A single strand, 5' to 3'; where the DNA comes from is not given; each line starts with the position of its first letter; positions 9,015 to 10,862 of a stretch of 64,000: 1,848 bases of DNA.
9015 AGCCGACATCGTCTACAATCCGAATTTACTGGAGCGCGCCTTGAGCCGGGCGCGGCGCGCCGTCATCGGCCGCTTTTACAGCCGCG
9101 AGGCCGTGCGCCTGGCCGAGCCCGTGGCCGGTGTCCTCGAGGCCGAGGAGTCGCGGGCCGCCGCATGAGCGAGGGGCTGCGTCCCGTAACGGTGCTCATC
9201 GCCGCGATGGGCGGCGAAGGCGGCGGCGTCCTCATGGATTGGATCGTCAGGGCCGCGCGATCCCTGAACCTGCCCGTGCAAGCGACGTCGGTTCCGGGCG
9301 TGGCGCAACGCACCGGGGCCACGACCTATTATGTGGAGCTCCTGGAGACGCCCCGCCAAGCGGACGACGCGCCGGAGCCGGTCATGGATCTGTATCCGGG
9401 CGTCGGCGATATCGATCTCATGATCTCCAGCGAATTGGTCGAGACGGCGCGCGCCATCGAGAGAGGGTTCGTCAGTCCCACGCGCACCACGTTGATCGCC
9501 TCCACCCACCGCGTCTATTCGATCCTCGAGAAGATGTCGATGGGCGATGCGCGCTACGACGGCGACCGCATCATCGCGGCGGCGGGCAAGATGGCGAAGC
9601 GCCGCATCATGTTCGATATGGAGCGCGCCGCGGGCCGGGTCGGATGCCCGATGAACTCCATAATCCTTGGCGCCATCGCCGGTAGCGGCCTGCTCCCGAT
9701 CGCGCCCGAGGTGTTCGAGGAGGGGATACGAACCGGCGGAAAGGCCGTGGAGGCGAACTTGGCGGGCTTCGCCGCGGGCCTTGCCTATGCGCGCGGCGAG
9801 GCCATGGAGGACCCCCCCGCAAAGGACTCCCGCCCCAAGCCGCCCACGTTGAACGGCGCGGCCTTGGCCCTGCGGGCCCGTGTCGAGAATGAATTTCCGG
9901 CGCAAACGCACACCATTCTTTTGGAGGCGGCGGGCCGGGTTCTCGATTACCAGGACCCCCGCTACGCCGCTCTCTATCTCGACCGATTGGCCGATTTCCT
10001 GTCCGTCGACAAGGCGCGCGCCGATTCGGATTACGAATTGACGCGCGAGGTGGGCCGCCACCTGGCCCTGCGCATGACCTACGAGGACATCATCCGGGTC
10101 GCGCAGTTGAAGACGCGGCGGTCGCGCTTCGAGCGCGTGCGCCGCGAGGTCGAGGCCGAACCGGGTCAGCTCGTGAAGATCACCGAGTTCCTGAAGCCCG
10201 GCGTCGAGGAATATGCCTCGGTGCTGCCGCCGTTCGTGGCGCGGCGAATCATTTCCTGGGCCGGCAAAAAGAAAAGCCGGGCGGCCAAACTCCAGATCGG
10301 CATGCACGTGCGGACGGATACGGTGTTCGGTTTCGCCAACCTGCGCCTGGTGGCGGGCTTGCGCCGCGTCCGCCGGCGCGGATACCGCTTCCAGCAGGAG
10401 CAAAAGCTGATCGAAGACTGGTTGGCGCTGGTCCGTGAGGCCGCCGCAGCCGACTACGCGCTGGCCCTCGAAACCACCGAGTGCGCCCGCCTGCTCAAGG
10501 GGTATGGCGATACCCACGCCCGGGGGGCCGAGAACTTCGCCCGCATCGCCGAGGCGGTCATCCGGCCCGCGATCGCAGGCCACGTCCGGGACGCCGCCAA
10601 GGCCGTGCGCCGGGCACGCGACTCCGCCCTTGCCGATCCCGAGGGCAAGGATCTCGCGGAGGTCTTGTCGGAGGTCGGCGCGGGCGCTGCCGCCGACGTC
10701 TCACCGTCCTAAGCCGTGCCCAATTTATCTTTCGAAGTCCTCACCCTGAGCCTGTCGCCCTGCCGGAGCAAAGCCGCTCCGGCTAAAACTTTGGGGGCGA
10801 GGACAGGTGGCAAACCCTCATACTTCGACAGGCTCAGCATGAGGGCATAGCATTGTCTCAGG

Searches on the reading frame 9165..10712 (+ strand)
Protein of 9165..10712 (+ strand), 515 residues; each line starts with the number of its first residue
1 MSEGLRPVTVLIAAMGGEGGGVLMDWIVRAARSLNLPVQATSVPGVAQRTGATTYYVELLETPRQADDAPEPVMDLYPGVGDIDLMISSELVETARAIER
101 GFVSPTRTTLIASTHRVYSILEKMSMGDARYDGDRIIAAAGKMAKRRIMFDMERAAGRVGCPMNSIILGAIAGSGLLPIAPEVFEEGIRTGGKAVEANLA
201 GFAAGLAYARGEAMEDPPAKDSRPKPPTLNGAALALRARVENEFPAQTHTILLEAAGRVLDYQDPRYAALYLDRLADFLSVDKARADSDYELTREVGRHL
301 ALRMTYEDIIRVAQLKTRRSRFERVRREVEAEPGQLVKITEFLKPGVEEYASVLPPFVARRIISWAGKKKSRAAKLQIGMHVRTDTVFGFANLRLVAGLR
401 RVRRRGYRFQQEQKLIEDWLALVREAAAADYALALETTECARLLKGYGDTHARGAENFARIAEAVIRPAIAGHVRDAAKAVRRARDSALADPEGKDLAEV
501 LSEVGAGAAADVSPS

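Call 33: find_homologous_proteins(query=window:9165-10712:+, max_evalue=1e-50)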
Query window:9165-10712:+ (515 aa): 7988 proteins with E <= 1e-50 among 8000 candidates; the best 120 are listed.
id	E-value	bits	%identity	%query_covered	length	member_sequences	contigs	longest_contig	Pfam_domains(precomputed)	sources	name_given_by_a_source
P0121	0.0e+0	1042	94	100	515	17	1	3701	PF01558.26,PF20169.4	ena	-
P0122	6.8e-284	960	87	99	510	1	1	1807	PF01558.26,PF20169.4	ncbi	-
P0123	3.7e-280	947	86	100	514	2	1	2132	PF01558.26,PF20169.4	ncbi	-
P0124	6.9e-278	940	86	100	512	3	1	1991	PF01558.26,PF20169.4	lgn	-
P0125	6.1e-239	811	74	98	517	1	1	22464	PF01558.26,PF20169.4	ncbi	-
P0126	1.4e-201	688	63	98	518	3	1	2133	PF01558.26,PF20169.4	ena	-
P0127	2.1e-201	688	64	98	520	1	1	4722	PF01558.26,PF20169.4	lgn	-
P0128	5.6e-200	683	62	98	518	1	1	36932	PF01558.26,PF20169.4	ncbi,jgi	ncbi:MAG TPA: indolepyruvate oxidoreductase subunit beta family protein [Alphaproteobacteria bacteri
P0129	4.5e-197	673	62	99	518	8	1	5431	PF01558.26,PF20169.4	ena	-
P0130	9.2e-197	672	63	97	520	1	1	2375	PF01558.26,PF20169.4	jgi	jgi:indolepyruvate ferredoxin oxidoreductase beta subunit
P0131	1.8e-195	668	60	99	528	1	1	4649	PF01558.26,PF20169.4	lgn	-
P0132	1.2e-194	665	85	71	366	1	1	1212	PF20169.4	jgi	jgi:indolepyruvate ferredoxin oxidoreductase beta subunit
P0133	3.7e-194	664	60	96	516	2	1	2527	PF01558.26,PF20169.4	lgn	-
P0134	3.9e-194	664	61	97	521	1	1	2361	PF01558.26,PF20169.4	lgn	-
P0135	1.1e-191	656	61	99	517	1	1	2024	PF01558.26,PF20169.4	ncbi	-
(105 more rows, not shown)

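Call 34: find_encoding_contigs(protein=P0121, flank=10000, max_places=3)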
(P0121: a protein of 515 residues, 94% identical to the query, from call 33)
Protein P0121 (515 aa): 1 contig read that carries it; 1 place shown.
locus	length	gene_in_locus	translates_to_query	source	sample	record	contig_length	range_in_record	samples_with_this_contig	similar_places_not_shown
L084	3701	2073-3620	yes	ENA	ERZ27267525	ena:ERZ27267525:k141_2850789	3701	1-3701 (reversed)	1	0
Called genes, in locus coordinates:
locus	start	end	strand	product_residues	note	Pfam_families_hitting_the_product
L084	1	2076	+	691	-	?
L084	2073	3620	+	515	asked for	PF01558:POR, PF20169:DUF6537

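Call 35: find_encoding_contigs(protein=P0125, flank=10000, max_places=3)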
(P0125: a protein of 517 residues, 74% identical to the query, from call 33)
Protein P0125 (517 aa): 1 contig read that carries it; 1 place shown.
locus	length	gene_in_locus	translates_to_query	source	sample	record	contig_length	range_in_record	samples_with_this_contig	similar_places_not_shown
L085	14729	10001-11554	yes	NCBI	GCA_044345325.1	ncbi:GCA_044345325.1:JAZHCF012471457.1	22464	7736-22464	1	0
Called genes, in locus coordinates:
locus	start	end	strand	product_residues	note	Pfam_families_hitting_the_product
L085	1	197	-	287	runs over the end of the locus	PF00494:SQS_PSY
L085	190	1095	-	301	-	PF00494:SQS_PSY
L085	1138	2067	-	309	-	PF00795:CN_hydrolase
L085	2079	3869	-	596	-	PF02538:Hydantoinase_B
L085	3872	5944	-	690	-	PF05378:Hydant_A_N, PF01968:Hydantoinase_A, PF19278:Hydant_A_C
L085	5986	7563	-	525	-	PF00501:AMP-binding, PF13193:AMP-binding_C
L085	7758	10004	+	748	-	PF02775:TPP_enzyme_C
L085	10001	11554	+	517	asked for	PF01558:POR, PF20169:DUF6537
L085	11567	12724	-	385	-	PF00296:Bac_luciferase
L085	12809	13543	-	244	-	PF12697:Abhydrolase_6, PF00561:Abhydrolase_1 (faint), PF12146:Hydrolase_4 (faint)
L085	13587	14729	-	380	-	?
